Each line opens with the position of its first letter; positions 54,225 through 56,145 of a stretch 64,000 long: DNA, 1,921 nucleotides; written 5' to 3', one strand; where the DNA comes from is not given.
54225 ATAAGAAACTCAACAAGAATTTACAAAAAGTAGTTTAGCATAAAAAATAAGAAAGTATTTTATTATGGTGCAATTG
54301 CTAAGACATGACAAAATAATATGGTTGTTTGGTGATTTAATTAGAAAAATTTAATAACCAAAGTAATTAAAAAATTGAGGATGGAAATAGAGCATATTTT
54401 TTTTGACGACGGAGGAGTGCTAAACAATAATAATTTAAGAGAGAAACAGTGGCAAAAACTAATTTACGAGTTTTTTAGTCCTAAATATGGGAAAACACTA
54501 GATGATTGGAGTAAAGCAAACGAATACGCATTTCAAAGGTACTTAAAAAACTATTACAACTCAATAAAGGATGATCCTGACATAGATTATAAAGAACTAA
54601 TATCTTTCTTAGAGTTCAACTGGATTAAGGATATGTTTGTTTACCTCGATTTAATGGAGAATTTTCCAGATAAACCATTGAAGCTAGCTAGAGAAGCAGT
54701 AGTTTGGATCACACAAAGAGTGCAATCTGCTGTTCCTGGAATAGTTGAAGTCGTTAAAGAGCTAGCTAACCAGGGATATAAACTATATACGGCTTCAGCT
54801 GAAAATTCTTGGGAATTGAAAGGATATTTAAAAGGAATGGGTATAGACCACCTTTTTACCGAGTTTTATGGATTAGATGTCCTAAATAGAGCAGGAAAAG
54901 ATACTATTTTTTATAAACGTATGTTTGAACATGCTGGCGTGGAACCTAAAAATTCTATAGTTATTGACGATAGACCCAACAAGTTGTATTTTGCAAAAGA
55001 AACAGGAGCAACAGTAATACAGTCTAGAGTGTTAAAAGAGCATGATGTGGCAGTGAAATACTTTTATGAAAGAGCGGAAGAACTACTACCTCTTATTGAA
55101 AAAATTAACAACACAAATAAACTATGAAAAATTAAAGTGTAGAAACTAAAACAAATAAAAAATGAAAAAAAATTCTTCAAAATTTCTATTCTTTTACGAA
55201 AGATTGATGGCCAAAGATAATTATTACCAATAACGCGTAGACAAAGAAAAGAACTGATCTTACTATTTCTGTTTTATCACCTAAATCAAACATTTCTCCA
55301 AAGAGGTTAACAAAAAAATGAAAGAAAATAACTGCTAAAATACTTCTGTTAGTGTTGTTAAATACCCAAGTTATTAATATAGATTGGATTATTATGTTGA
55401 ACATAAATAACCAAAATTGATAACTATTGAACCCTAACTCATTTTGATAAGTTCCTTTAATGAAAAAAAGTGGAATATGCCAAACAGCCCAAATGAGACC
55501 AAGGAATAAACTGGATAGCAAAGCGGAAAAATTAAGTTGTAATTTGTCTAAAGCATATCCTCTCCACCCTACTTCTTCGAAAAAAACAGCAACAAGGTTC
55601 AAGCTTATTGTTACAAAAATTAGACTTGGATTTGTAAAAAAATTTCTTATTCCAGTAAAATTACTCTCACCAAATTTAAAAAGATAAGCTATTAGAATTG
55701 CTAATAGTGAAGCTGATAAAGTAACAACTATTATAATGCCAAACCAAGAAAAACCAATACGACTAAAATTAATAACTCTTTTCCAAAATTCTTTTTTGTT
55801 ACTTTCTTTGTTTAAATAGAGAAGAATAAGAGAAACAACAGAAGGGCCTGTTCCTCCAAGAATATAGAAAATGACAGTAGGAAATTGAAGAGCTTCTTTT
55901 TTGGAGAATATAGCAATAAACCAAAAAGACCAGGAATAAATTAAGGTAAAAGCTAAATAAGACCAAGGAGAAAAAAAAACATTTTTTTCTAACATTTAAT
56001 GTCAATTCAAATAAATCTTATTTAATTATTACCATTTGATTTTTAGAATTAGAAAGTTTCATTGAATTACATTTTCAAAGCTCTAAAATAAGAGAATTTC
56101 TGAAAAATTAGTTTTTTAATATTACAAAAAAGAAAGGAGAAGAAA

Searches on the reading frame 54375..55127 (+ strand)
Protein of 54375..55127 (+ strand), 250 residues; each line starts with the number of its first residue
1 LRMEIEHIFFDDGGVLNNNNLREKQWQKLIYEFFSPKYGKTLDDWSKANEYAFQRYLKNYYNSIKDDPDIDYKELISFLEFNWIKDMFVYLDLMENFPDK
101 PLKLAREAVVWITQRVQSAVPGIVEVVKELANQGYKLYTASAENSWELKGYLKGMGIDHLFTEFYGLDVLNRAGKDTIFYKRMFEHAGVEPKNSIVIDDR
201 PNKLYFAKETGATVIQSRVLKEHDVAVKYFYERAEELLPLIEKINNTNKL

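Call 9: search_protein_families(library=pfam, proteins=[window:54375-55127:+], max_evalue=0.001)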
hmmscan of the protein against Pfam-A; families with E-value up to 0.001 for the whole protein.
window:54375-55127:+ (250 aa): 2 families
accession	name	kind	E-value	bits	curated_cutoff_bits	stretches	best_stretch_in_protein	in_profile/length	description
PF13419.12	HAD_2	-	5.7e-11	43.3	23.8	1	41-215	8-176/178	Haloacid dehalogenase-like hydrolase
PF00702.32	Hydrolase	-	2.7e-09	38.1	26.4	1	6-209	2-189/191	haloacid dehalogenase-like hydrolase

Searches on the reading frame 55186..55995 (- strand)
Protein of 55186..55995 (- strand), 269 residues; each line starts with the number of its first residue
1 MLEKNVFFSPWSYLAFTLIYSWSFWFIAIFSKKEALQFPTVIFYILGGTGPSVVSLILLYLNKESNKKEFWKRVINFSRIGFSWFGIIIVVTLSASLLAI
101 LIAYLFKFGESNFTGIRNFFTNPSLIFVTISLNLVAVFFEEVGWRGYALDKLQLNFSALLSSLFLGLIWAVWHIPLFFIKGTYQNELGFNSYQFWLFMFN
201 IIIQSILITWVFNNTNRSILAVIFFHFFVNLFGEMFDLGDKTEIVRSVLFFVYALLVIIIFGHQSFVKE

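Call 9: search_protein_families(library=pfam, proteins=[window:55186-55995:-], max_evalue=0.001)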
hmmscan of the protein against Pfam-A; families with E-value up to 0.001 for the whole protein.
window:55186-55995:- (269 aa): 1 family
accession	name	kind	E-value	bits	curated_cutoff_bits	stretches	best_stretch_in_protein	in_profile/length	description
PF02517.21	Rce1-like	-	3.5e-14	53.3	22.4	1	124-232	3-93/93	Type II CAAX prenyl endopeptidase Rce1-like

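Call 85: search_protein_families(library=padloc, proteins=[window:55186-55995:-], max_evalue=0.001)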
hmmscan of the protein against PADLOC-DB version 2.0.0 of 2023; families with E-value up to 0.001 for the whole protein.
window:55186-55995:- (269 aa): 0 families
